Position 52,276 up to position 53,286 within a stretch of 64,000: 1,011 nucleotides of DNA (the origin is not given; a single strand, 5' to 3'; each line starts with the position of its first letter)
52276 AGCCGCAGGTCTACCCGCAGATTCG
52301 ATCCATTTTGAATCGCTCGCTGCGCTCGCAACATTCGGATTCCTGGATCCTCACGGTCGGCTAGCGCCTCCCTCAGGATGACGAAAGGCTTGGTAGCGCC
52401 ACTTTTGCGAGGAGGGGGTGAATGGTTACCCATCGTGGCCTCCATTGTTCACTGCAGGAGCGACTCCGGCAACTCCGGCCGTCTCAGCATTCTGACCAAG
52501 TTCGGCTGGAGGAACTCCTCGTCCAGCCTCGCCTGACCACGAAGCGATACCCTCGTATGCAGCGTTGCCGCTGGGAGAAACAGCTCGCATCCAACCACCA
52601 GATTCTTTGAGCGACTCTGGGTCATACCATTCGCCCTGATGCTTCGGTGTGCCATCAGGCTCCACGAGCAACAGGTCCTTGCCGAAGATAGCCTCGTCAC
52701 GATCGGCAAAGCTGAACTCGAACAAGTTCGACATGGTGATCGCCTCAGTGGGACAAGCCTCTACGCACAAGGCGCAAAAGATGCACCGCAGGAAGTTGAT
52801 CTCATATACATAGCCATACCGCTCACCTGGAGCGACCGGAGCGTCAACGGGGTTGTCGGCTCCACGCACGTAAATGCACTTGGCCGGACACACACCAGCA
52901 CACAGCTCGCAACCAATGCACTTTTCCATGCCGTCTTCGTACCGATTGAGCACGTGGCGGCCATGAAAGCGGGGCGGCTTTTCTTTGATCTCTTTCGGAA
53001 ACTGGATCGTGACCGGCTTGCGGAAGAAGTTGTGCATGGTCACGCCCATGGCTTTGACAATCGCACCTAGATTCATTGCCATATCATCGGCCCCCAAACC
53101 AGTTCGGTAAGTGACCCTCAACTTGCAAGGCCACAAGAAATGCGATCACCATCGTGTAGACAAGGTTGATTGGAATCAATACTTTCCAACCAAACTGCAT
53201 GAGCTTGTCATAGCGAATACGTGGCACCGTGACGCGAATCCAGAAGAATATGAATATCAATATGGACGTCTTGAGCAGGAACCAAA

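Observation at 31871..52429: Modular hairpin repeat family colonising the intercistronic junctions of both nuo operons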

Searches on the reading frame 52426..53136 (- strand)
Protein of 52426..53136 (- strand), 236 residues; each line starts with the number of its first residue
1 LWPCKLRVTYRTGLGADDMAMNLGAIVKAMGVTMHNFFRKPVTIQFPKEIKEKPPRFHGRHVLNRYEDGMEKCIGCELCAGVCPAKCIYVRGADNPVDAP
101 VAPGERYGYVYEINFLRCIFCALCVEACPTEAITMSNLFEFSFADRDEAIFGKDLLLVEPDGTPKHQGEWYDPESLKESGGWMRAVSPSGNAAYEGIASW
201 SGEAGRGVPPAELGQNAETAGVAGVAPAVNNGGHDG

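Call 14: search_protein_families(library=pfam, proteins=[window:52426-53136:-])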
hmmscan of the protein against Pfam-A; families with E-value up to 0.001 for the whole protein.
window:52426-53136:- (236 aa): 11 families
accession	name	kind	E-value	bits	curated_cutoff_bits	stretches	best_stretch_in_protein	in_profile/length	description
PF00037.32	Fer4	-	7.9e-13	48.1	21.1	2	112-134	2-24/24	4Fe-4S binding domain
PF12838.12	Fer4_7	-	8.2e-10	39.4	27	1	72-132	1-52/52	4Fe-4S dicluster domain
PF14697.11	Fer4_21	-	2.1e-09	37.8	35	1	70-89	38-58/59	4Fe-4S dicluster domain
PF13187.11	Fer4_9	-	3.9e-08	33.6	27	1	72-133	1-52/52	4Fe-4S dicluster domain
PF13484.11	Fer4_16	-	8.5e-08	33.3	30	1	117-136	1-20/66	4Fe-4S double cluster binding domain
PF12797.12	Fer4_2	-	5e-07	29.7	24.5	0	71-85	8-22/22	4Fe-4S binding domain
PF13237.11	Fer4_10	-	1e-06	29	25.5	1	71-129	7-53/53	4Fe-4S dicluster domain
PF13746.11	Fer4_18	-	3e-05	24.6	27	0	51-86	39-74/114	4Fe-4S dicluster domain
PF13183.11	Fer4_8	-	4.7e-05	24.3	27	0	70-130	2-66/68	4Fe-4S dicluster domain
PF13534.11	Fer4_17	-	0.00024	22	22.2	0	68-85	41-58/61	4Fe-4S dicluster domain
PF12837.12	Fer4_6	-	0.00056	20.2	25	0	70-88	6-24/24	4Fe-4S binding domain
